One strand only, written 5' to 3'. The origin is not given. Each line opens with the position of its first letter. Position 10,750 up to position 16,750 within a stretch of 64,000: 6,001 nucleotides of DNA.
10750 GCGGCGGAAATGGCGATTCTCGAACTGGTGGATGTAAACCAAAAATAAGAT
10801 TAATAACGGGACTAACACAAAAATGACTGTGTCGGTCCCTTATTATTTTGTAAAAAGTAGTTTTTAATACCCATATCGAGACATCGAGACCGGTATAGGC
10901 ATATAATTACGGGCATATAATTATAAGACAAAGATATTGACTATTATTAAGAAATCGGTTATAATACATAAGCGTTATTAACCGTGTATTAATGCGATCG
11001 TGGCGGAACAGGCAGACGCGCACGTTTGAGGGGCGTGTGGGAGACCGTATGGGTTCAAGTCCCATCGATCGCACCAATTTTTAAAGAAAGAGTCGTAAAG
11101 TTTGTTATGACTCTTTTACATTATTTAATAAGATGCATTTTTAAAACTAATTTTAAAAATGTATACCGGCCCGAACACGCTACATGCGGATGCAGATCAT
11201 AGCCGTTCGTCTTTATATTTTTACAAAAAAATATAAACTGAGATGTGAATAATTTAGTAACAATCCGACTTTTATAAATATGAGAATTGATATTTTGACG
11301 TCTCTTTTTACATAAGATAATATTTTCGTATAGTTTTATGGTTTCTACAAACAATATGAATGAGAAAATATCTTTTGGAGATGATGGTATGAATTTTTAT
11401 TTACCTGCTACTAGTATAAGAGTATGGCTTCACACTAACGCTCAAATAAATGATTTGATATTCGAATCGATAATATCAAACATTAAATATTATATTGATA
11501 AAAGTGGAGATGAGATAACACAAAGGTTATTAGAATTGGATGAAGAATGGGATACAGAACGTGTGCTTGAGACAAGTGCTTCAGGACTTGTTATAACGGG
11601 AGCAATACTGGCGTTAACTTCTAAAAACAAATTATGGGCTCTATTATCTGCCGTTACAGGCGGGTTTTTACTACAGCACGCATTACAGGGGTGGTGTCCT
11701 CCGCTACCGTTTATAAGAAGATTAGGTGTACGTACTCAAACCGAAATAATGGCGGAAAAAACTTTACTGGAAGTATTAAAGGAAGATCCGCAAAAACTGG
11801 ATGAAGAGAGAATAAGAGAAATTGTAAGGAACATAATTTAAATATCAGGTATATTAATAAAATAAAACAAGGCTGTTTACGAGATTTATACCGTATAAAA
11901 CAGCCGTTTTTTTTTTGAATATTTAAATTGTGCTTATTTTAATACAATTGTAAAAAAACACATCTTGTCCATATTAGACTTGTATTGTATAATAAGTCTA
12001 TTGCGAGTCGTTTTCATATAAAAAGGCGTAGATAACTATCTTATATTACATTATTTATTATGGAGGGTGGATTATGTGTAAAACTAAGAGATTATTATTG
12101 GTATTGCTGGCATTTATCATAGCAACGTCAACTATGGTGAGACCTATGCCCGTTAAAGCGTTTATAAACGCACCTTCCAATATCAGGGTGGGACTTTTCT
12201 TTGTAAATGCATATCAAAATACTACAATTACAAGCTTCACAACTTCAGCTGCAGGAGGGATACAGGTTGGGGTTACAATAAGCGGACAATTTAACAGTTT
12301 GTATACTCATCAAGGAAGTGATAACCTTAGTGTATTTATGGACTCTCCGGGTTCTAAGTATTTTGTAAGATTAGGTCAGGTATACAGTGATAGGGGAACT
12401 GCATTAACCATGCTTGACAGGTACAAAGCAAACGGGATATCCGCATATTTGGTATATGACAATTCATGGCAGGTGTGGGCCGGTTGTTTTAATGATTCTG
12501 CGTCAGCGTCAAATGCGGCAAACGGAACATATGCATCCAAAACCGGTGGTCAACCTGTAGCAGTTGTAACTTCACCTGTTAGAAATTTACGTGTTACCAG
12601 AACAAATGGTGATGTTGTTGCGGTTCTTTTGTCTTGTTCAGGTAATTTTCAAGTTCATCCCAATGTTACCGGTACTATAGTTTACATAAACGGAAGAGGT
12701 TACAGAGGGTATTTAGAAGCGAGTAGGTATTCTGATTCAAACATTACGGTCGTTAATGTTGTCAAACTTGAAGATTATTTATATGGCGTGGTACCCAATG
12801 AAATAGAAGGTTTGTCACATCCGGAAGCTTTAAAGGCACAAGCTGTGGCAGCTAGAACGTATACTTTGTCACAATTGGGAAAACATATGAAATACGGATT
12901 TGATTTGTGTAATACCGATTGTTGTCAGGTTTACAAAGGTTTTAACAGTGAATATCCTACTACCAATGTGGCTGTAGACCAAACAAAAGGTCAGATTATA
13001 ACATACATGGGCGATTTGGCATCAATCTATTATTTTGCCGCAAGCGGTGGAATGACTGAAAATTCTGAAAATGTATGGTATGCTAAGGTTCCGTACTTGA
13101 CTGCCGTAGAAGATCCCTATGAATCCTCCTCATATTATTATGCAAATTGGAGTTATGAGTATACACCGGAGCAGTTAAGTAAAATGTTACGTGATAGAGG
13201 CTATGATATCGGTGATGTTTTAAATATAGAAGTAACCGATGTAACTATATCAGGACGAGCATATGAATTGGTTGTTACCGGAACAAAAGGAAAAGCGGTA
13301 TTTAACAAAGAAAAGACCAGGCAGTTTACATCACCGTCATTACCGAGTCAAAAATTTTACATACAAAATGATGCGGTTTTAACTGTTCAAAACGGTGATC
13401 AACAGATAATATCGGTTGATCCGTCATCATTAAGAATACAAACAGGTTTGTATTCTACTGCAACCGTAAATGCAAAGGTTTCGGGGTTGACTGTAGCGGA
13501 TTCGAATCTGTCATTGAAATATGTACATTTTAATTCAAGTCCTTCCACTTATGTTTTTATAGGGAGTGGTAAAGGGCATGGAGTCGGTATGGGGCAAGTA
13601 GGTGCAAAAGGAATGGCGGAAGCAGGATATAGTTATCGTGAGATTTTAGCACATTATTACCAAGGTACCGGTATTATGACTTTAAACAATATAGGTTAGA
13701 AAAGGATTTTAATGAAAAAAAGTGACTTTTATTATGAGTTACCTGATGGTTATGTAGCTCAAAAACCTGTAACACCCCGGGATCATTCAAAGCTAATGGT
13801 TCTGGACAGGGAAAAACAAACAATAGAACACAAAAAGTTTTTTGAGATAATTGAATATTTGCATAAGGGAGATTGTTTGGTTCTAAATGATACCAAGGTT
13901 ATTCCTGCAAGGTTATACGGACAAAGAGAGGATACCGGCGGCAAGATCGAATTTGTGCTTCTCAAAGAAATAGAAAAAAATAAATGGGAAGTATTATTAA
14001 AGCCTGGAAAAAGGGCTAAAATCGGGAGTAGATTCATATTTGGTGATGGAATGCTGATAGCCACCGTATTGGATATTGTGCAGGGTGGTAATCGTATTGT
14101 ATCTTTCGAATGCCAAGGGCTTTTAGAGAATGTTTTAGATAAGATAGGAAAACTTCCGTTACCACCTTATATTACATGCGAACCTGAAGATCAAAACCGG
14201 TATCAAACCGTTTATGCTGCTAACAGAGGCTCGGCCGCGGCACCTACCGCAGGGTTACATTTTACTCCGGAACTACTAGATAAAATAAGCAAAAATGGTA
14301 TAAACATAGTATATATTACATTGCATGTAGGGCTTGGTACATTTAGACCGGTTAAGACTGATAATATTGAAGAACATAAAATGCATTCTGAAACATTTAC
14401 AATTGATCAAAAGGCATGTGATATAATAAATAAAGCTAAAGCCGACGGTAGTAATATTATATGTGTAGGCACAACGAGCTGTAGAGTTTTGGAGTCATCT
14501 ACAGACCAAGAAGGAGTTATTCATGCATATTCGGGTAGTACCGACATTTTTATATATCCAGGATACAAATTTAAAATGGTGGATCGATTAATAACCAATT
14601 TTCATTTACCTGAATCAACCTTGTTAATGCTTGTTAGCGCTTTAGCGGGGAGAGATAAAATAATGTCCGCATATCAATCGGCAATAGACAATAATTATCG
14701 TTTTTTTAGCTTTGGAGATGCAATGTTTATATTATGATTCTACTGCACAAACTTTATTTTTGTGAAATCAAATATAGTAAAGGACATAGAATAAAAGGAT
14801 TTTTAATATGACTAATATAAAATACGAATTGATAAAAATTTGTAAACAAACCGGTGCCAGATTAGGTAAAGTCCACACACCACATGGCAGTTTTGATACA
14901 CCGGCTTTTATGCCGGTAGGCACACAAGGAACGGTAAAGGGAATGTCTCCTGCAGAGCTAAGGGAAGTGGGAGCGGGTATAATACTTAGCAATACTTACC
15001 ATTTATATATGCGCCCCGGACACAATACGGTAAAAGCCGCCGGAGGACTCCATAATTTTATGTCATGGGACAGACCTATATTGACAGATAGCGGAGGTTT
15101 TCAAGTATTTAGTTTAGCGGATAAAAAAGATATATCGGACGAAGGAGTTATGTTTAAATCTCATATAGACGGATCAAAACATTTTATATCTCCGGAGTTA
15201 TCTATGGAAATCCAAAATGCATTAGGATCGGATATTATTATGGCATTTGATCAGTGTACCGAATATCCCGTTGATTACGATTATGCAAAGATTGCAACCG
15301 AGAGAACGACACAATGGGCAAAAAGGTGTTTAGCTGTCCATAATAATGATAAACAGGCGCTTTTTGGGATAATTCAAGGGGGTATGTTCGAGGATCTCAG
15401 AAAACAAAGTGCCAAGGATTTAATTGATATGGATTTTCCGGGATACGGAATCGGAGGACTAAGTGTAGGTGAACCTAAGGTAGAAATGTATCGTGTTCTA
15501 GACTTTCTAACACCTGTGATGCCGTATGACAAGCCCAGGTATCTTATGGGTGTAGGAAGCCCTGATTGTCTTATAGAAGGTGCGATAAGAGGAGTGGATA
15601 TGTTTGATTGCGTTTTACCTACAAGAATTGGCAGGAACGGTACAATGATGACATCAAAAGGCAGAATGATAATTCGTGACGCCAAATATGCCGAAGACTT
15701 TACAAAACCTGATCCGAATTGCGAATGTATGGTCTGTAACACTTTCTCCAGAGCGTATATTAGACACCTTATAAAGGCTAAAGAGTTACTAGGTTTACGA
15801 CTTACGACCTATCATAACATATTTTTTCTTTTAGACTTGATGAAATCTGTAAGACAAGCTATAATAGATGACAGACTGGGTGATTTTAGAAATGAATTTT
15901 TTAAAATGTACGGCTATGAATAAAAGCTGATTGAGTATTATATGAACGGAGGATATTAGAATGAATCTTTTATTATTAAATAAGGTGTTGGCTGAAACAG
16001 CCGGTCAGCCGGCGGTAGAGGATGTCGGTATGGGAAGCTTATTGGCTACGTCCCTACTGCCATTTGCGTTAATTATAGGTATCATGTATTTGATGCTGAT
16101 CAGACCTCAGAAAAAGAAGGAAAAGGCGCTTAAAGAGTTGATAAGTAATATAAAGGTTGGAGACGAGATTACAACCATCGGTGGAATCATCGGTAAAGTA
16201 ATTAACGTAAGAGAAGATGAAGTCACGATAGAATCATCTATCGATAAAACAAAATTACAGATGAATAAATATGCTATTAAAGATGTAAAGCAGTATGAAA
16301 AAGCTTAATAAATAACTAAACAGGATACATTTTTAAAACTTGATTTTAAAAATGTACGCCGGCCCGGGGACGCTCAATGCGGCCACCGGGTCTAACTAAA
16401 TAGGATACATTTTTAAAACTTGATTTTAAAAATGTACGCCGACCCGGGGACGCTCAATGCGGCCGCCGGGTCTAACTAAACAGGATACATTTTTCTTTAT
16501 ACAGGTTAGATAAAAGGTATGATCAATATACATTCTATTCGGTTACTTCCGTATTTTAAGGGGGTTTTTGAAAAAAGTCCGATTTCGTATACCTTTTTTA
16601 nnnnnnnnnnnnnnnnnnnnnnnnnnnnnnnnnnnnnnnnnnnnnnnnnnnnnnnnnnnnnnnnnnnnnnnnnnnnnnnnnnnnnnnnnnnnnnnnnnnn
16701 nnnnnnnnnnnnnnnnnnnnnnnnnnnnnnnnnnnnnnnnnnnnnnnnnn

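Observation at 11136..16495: Conserved intergenic repeat family: 11-bp-arm AT palindrome plus GC-rich tail, one single copy and one tandem copy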

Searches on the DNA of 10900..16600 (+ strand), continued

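Call 33: search_with_rna_model(model_id=R1, sources=[L109, L110, L111, L112, L113, L114, L115, L116, L117, L118, L119, L120, L121, L122, L123, L124, L125, L126, L127, L128, L129, L130, L131, L132, L133, L134, L135, L136, L137, L138, L139, L140, L141, L142, L143, L144, L145, L146, L147, L148, L149, L150, L151, L152, L153, L154, L155, L156, L157, L158, L159, L160, L161, L162, L163, L164, L165, L166, L167, L168, L169, L170, L171, L172, L173, L174, L175, L176, L177, L178, L179, L180, L181, L182, L183, L184, L185, L186, L187, L188], max_evalue=1)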
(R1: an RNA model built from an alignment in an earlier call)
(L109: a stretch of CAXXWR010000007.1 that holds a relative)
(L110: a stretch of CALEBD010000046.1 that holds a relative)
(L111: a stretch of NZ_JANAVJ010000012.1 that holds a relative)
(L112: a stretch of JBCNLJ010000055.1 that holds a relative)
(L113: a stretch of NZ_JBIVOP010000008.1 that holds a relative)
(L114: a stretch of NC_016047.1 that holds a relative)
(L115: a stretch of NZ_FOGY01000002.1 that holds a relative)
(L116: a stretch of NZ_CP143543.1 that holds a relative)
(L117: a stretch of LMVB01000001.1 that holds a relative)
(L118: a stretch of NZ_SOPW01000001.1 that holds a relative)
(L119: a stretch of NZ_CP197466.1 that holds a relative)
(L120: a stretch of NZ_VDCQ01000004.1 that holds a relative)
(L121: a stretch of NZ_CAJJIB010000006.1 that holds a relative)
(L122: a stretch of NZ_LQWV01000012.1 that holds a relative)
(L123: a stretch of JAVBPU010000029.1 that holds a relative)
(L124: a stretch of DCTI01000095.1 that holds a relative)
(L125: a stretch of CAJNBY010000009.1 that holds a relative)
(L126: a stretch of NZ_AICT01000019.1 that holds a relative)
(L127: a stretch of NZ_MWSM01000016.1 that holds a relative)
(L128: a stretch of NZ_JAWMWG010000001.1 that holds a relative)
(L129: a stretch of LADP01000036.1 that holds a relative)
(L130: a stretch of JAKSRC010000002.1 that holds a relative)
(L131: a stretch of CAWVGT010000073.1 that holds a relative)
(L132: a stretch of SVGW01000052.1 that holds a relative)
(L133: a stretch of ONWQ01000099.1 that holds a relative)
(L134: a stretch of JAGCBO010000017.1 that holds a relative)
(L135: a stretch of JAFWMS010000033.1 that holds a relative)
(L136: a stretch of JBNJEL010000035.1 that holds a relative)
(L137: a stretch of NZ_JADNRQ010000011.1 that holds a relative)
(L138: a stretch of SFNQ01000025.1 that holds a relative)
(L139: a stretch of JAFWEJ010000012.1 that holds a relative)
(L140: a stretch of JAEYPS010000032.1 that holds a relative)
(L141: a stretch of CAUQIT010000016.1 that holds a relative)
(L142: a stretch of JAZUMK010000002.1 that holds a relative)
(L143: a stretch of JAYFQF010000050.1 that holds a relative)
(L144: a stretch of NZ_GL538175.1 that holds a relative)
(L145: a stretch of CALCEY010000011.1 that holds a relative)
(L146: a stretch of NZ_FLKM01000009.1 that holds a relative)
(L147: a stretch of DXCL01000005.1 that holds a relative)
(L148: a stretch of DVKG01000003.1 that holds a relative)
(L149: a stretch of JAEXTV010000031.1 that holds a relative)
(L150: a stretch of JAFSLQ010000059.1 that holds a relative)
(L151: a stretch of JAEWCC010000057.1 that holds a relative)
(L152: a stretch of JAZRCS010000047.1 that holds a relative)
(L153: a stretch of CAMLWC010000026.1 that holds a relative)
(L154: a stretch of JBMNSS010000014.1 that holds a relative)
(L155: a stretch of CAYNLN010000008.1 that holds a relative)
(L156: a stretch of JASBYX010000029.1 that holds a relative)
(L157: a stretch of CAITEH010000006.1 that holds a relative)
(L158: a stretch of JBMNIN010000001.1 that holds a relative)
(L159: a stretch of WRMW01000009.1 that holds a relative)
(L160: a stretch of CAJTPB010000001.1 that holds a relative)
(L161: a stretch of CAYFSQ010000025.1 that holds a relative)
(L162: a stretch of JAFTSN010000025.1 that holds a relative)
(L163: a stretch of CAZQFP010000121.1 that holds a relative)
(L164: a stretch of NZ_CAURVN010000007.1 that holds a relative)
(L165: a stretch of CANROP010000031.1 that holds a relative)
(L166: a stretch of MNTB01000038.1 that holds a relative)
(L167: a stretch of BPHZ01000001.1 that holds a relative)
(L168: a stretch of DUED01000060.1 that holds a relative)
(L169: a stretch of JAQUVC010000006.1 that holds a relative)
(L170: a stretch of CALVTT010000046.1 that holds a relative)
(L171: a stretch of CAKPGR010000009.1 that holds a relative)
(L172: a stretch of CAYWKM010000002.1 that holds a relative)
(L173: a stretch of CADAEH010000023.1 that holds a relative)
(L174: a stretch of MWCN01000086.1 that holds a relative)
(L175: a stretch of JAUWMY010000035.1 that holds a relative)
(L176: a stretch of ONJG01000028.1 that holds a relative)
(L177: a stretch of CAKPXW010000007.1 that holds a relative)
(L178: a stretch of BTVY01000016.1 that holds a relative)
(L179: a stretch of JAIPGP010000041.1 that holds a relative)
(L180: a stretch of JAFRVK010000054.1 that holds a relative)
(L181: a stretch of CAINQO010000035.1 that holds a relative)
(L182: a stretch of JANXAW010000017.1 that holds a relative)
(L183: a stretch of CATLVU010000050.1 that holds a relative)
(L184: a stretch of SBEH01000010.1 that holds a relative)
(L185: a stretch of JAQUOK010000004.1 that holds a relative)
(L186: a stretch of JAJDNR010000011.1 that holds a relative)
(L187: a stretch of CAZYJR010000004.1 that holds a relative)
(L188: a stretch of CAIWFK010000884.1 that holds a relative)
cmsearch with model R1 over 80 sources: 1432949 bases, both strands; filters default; matches with E-value up to 1: 0.
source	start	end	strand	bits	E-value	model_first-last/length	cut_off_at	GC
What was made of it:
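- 0 model hits in 1.43 Mb around tgt in 80 other genomes (call 33).
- Tried and rejected: Family model on 80 tgt-syntenic loci (1.43 Mb) from other genomes: 0 hits (call 33).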

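Call 45: search_dna_similar(query=window:16313-16494:+, collection=plasmids, mode=distant, max_evalue=0.01)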
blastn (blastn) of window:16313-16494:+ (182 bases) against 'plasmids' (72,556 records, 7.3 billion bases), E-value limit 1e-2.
No match.

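Call 46: search_dna_similar(query=window:16313-16494:+, collection=phages, mode=distant, max_evalue=0.01)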
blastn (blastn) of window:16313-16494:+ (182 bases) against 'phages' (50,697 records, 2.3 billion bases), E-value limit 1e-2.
No match.
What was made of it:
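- Tried and rejected: blastn of the array against plasmids and phages: no match (calls 45, 46).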

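Call 60: search_with_rna_model(model_id=R1, source=window, filters=off, max_evalue=5)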
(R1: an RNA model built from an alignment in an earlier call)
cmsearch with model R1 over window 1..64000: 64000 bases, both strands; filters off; matches with E-value up to 5: 16.
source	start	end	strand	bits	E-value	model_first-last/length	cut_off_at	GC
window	16390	16483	+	103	4.8e-21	1-93/93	no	0.44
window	16310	16389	+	76.3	4.6e-15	1-93/93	no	0.44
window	11118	11209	+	59.6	2.5e-11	1-93/93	no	0.36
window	16326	16356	-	25.8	0.00086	17-47/93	no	0.13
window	16406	16436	-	25.8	0.00086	17-47/93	no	0.13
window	11134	11163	-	20.4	0.014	17-47/93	no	0.13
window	28307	28390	-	16.5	0.11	1-93/93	no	0.26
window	55205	55268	+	13.7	0.44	1-93/93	no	0.31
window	38965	39049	-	13.6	0.48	1-93/93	no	0.25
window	63377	63457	-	10.9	1.9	1-93/93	no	0.3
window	29830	29895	-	10.9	1.9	1-93/93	no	0.38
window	47623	47647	-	10.5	2.4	20-44/93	no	0.28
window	15883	15907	-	10.2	2.8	20-44/93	no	0.08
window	42146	42250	+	10.1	2.9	1-93/93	no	0.4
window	11191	11251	-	9.7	3.5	1-93/93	no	0.28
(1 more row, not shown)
